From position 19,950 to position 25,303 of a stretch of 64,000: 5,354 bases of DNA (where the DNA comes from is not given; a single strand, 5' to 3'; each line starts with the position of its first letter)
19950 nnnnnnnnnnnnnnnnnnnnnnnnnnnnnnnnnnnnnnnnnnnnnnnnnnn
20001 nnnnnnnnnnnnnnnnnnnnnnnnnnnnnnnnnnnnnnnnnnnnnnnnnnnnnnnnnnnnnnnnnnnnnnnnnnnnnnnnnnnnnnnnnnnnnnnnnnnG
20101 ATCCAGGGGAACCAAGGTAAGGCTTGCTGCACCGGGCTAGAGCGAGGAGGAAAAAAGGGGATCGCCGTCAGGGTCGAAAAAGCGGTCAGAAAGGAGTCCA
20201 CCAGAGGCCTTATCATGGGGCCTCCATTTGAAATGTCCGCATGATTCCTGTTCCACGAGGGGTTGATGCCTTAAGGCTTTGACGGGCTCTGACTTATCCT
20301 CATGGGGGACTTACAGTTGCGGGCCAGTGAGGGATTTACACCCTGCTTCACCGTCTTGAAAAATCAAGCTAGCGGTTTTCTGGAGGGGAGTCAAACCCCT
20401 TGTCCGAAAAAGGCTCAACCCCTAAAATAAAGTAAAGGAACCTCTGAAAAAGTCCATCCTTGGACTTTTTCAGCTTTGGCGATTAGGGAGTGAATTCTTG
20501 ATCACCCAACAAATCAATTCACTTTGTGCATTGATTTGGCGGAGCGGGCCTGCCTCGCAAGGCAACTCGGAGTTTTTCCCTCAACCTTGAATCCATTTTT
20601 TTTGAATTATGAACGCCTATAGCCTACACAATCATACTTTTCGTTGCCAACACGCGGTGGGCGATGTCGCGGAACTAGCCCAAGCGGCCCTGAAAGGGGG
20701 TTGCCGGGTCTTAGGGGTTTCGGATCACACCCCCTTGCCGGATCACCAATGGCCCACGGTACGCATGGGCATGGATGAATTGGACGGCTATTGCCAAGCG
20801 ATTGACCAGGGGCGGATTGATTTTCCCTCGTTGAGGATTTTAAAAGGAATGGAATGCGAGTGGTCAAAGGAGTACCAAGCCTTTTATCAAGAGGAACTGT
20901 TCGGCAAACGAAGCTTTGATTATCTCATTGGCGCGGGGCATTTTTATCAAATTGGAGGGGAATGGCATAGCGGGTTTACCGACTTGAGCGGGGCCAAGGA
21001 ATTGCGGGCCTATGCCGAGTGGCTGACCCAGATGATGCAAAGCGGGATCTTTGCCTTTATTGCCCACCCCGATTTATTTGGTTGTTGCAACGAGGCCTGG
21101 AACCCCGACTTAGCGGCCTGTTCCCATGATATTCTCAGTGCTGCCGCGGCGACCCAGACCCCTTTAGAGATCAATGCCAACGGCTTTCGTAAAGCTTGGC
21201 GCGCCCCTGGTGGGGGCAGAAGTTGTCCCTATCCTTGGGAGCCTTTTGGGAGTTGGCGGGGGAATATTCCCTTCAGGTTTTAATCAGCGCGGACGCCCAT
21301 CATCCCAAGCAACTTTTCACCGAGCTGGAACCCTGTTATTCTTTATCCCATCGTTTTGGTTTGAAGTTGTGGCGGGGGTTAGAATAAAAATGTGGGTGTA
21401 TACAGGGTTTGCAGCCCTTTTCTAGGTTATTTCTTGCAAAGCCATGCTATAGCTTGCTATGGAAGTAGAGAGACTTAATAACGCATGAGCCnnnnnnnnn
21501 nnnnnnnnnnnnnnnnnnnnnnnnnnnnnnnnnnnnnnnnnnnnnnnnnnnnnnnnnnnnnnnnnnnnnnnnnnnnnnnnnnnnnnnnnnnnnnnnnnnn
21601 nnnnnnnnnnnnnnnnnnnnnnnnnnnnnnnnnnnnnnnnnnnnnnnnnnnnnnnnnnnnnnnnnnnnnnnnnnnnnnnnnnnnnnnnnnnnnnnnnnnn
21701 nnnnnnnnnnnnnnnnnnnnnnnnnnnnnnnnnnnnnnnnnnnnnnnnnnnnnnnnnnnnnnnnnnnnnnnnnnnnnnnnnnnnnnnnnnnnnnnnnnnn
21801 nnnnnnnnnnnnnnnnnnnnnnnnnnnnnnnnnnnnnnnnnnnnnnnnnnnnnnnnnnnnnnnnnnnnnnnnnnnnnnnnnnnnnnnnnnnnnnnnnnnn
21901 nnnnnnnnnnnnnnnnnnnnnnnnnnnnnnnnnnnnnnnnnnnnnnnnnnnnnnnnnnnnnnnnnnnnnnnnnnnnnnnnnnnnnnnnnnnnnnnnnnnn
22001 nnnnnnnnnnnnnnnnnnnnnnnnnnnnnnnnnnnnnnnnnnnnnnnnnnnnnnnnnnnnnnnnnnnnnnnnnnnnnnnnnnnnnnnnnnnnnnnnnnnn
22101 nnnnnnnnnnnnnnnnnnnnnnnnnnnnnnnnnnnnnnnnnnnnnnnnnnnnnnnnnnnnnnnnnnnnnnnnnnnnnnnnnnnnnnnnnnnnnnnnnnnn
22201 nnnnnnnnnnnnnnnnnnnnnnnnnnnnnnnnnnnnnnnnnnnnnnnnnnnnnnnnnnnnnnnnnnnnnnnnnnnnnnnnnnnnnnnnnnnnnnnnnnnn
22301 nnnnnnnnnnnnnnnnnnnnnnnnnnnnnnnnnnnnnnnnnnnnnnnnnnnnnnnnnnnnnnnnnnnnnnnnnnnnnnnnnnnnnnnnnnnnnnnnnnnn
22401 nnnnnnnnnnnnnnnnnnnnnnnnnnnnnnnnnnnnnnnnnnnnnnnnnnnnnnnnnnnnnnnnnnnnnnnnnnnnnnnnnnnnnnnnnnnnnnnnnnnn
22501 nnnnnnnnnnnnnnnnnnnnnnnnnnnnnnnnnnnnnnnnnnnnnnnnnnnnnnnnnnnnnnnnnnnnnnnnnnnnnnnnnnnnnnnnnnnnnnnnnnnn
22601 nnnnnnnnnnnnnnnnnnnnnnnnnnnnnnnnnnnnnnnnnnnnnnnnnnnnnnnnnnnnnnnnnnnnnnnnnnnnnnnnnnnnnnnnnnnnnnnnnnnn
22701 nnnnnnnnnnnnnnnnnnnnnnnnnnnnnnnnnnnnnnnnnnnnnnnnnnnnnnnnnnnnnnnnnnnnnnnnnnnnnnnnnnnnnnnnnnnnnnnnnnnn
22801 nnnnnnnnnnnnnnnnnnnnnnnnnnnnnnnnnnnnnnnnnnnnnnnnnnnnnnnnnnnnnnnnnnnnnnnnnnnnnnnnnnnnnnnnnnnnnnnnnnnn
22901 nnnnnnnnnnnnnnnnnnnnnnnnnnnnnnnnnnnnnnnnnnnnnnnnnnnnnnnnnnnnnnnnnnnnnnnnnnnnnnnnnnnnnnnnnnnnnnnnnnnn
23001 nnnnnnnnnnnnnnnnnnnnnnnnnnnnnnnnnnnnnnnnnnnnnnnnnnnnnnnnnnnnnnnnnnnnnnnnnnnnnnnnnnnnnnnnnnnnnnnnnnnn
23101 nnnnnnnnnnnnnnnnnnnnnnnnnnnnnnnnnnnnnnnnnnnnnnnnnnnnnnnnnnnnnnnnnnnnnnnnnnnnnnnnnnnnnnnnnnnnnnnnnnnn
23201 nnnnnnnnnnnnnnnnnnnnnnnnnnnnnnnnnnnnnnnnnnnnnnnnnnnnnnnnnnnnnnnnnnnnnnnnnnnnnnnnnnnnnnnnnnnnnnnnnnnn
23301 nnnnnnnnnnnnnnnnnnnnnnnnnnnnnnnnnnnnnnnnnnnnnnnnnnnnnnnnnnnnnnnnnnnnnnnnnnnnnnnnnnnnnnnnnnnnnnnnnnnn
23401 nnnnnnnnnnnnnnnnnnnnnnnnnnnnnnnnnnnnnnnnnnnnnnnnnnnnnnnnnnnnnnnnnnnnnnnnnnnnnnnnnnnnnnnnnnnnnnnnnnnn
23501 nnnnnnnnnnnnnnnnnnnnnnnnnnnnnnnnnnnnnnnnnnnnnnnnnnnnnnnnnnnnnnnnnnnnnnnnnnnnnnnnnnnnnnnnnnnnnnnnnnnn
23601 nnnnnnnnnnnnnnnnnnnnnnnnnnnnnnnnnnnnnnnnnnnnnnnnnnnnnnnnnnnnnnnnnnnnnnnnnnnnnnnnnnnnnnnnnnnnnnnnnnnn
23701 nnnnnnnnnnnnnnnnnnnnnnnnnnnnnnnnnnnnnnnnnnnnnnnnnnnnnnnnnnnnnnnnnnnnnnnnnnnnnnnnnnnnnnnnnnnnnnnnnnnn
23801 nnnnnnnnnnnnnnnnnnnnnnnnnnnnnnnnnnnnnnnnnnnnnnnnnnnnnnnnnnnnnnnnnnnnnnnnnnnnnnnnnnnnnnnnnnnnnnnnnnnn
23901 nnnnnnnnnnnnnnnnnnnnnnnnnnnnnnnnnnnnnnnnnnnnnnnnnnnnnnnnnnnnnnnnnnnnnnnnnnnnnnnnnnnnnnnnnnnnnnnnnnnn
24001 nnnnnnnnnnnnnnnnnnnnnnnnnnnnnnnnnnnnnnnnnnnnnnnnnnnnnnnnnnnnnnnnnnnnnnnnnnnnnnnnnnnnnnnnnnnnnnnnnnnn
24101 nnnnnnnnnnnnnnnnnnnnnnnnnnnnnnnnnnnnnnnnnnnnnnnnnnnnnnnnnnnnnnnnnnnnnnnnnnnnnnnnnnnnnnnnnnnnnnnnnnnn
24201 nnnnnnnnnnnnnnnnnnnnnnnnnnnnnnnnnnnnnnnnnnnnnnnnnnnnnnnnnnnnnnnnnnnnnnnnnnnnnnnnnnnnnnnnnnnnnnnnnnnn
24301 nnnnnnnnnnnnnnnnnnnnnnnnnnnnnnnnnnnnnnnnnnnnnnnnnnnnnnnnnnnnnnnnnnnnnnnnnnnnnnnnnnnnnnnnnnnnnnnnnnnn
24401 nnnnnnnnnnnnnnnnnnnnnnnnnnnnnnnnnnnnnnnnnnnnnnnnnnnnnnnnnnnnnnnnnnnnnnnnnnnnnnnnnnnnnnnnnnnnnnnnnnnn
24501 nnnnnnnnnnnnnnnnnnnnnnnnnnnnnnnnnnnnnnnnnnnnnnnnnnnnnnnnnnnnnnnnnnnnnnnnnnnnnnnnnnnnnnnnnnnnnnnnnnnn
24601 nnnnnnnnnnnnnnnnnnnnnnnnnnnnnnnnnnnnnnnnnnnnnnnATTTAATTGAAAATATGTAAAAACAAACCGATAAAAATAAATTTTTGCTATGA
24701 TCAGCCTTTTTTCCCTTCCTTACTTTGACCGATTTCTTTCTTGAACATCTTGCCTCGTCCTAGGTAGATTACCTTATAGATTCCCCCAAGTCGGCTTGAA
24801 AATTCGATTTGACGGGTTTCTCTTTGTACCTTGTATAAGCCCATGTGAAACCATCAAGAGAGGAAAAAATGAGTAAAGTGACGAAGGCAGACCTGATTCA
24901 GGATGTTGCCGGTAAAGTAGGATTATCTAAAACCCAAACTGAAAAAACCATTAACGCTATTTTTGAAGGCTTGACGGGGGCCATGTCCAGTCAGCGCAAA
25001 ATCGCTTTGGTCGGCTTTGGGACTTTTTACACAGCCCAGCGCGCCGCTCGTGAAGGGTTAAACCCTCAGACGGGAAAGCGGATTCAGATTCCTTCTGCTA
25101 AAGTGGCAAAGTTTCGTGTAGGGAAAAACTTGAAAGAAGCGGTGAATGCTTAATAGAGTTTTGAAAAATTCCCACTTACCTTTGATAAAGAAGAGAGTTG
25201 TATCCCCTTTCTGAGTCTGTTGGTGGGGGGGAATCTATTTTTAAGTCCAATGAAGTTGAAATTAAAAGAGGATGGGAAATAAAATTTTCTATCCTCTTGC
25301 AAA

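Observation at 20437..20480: Solo terminal hairpins of the same repeat family at three further intergenic sites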

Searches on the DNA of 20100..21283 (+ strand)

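Call 13: search_rna_families(source=window, start=20100, end=20700, threshold=evalue, max_evalue=10, show_alignments=2)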
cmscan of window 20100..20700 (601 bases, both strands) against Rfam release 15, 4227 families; matches with E-value up to 10: 6.
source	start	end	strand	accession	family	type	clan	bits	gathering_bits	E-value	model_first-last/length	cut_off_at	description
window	20275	20370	-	RF01689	AdoCbl-II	Cis-reg; riboswitch;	CL00101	31.6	36.5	1.8e-05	1-81/81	no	AdoCbl-II (Cobalamin/B12) riboswitch aptamer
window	20439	20506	-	RF03162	TD-2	Gene; sRNA;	CL00124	21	48.7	1.3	1-98/98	no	TD-2 RNA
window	20501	20537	+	RF01376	CRISPR-DR63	Gene; CRISPR;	CL00015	17.1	37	7.9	1-37/37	no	CRISPR RNA direct repeat element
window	20418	20481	-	RF00493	snoU2-30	Gene; snRNA; snoRNA; CD-box;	-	16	60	4.7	1-70/70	no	Small nucleolar RNA U2-30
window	20214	20340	+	RF01955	NEAT1_1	Gene; lncRNA;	-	13.2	50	6.4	1-122/122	no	Nuclear enriched abundant transcript 1 conserved region 1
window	20179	20255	+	RF01952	SOX2OT_exon2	Gene; lncRNA;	-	10.7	45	9.3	1-69/69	no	SOX2 overlapping transcript exon 2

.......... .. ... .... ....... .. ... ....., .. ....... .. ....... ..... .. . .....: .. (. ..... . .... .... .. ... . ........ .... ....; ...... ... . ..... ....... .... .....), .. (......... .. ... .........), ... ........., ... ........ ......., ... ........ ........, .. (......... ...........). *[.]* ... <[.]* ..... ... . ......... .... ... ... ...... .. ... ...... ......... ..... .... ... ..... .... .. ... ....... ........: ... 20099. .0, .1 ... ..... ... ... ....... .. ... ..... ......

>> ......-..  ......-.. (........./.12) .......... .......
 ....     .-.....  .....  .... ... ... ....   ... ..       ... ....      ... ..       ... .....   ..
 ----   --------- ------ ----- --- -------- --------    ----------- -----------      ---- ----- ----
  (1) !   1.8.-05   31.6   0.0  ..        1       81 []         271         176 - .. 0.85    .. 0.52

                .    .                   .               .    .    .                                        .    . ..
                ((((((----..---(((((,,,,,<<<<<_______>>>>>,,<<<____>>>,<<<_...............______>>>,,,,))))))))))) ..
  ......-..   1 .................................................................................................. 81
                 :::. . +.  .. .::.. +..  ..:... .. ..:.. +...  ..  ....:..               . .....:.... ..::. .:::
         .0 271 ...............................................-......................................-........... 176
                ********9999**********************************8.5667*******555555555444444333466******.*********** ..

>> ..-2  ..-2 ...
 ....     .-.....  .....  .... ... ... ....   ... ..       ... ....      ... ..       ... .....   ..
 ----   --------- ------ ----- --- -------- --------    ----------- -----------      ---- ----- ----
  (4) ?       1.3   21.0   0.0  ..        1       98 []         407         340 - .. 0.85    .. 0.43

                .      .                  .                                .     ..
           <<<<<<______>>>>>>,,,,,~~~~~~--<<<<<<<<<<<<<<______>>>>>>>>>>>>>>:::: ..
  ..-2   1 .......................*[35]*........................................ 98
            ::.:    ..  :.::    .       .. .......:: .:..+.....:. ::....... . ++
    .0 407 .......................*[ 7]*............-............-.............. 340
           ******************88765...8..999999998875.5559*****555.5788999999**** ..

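Call 73: search_with_rna_model(model_id=R1, sources=[L129, L130, L131], filters=off, max_evalue=1, show_alignments=4)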
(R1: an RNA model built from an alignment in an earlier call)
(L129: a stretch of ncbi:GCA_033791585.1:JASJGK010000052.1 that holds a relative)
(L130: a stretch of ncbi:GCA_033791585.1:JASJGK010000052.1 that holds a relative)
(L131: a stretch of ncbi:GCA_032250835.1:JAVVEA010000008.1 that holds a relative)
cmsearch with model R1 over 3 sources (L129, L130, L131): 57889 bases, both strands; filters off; matches with E-value up to 1: 7.
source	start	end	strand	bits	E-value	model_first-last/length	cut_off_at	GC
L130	16208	16332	+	17.6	0.00035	1-151/151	no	0.41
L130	16252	16417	-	13.6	0.0067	1-151/151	no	0.37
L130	3920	4040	+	13.3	0.0079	1-151/151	no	0.38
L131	19277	19360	+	13.3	0.008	1-151/151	no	0.46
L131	19320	19348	-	12.1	0.02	83-111/151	no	0.66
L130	3976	4004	-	10.8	0.051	50-78/151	no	0.41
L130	18700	18731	-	8.2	0.33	49-79/151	no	0.41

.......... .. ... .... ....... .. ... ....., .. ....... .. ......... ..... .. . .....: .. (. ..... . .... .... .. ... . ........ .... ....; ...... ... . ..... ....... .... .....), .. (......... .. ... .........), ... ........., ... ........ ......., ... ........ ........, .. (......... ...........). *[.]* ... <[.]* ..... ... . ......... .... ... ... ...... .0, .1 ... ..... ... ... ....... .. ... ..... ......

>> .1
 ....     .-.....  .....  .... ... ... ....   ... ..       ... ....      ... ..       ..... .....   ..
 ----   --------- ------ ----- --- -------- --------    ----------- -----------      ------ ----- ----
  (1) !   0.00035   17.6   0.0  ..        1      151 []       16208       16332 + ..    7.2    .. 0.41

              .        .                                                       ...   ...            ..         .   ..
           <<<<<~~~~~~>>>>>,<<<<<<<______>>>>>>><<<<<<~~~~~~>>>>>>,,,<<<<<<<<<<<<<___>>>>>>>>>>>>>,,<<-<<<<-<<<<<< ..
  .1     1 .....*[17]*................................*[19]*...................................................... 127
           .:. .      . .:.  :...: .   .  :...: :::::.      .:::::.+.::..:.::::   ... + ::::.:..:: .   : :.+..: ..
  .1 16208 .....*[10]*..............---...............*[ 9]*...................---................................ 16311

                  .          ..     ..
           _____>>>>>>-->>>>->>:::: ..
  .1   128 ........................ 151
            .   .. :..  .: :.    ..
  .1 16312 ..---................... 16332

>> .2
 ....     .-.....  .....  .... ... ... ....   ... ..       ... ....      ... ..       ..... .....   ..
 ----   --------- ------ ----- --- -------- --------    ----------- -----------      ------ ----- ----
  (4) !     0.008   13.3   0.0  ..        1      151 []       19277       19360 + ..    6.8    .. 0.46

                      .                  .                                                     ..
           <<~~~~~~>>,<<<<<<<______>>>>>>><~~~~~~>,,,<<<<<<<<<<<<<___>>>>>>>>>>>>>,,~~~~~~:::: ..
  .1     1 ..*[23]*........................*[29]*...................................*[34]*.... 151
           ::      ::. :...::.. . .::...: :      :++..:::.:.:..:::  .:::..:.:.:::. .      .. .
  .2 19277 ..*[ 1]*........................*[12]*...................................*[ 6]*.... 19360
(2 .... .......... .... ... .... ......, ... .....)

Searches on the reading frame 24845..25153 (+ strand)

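Call 22: search_protein_families(library=pfam, proteins=[window:24845-25153:+], max_evalue=0.001)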
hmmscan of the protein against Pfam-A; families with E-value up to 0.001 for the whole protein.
window:24845-25153:+ (102 aa): 1 family
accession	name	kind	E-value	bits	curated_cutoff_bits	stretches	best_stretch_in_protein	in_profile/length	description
PF00216.26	Bac_DNA_binding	-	4.5e-30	104.2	22.4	1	12-101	1-90/90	Bacterial DNA-binding protein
